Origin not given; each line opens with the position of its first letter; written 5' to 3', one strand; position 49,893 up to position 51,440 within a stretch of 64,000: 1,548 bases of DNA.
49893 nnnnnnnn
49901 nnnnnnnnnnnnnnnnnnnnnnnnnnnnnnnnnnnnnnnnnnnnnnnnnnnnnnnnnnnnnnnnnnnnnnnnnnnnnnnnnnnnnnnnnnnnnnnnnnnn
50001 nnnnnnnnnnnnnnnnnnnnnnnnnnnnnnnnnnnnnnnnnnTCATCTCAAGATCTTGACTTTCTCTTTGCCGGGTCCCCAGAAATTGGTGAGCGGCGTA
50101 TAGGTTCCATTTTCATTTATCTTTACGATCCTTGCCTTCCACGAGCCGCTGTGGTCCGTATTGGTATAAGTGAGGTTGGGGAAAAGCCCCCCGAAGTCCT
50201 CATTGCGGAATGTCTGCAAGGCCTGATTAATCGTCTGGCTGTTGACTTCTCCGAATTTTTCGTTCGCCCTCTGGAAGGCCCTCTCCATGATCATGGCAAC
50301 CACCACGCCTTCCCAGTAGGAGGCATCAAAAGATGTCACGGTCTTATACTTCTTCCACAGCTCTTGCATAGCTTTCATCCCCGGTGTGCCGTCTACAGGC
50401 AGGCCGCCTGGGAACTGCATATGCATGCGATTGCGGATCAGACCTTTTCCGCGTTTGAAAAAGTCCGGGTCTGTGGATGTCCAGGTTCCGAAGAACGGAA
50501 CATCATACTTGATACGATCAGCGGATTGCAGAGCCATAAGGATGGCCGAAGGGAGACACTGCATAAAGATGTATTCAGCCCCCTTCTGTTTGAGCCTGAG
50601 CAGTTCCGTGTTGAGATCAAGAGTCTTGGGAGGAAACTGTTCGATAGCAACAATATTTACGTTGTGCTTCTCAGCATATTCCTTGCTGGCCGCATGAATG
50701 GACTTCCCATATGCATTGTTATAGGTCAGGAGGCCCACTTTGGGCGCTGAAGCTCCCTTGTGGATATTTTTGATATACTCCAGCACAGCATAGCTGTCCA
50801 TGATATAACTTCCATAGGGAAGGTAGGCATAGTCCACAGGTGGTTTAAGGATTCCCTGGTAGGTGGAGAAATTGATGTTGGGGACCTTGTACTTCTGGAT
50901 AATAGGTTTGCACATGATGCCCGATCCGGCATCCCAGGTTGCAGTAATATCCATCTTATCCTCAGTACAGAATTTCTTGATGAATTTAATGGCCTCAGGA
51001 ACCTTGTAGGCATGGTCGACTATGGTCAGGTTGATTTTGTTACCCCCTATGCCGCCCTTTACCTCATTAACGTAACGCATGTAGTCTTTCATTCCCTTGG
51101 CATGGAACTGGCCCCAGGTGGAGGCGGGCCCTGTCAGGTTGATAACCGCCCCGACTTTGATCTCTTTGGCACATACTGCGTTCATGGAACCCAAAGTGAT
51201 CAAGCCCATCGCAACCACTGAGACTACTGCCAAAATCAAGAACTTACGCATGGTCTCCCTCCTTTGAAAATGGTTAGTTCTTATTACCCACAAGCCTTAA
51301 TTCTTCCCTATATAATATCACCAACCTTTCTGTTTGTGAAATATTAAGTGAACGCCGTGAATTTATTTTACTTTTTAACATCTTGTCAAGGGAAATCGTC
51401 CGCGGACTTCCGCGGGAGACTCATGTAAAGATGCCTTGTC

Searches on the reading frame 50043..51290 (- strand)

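Call 69: search_protein_families(library=pfam, proteins=[window:50043-51290:-], max_evalue=0.00001)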
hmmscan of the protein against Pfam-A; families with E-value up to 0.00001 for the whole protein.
window:50043-51290:- (415 aa): 2 families
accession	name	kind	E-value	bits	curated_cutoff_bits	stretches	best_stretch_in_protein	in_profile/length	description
PF13458.12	Peripla_BP_6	-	8.2e-38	131.4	31.7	1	43-395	1-342/343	Periplasmic binding protein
PF01094.35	ANF_receptor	-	1.4e-07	31.3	25.4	1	72-263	11-203/353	Receptor family ligand binding region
